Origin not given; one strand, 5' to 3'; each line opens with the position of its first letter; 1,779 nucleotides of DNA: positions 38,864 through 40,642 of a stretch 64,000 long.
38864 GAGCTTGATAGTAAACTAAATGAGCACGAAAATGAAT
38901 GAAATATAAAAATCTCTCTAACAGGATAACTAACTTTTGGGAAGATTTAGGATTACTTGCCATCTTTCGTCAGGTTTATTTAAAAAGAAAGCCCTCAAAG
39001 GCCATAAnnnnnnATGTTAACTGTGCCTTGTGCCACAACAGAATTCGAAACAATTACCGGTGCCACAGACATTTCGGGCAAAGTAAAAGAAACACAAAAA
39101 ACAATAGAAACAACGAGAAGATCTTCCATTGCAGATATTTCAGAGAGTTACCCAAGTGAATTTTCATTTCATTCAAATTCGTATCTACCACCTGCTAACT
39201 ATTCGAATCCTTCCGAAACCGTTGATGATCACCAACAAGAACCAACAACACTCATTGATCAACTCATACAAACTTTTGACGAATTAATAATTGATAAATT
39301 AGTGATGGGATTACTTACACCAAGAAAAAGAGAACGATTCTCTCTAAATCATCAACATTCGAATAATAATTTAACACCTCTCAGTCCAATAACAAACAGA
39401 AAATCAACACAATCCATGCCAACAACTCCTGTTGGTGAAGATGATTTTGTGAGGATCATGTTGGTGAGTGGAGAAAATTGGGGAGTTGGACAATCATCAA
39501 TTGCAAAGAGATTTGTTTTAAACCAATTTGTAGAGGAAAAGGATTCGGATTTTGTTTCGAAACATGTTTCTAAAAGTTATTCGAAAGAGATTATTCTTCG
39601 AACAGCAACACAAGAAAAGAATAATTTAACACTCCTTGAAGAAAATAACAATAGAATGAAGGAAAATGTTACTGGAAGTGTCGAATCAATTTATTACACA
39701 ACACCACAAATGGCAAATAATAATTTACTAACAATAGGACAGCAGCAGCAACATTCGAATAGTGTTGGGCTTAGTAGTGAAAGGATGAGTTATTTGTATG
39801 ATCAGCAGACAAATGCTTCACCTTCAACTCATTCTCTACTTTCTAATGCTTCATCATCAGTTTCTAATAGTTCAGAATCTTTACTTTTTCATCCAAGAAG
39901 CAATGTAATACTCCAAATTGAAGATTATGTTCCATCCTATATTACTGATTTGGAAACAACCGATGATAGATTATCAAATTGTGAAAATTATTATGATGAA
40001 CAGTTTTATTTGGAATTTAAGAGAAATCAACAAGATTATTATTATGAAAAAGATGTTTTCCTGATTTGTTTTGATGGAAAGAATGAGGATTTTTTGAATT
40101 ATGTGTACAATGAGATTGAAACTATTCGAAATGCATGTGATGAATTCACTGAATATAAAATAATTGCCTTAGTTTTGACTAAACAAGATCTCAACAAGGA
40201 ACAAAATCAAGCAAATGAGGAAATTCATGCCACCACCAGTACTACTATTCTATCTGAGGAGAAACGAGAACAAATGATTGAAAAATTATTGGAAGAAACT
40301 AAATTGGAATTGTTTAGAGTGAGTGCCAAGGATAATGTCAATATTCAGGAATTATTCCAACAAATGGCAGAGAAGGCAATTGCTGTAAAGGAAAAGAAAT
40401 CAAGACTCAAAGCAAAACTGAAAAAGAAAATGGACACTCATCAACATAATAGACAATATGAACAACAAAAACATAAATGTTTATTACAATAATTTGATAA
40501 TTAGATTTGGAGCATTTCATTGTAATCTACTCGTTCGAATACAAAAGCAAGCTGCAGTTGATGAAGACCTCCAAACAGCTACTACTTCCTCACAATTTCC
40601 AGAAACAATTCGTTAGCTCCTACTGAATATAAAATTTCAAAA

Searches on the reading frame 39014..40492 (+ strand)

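Call 67: search_protein_families(library=pfam, proteins=[window:39014-40492:+], max_evalue=0.001)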
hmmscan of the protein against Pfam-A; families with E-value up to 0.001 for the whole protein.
window:39014-40492:+ (492 aa): 1 family
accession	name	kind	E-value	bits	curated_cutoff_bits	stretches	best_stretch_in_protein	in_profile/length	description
PF00071.28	Ras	-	4.1e-11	43.2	21.6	1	334-455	60-160/162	Ras family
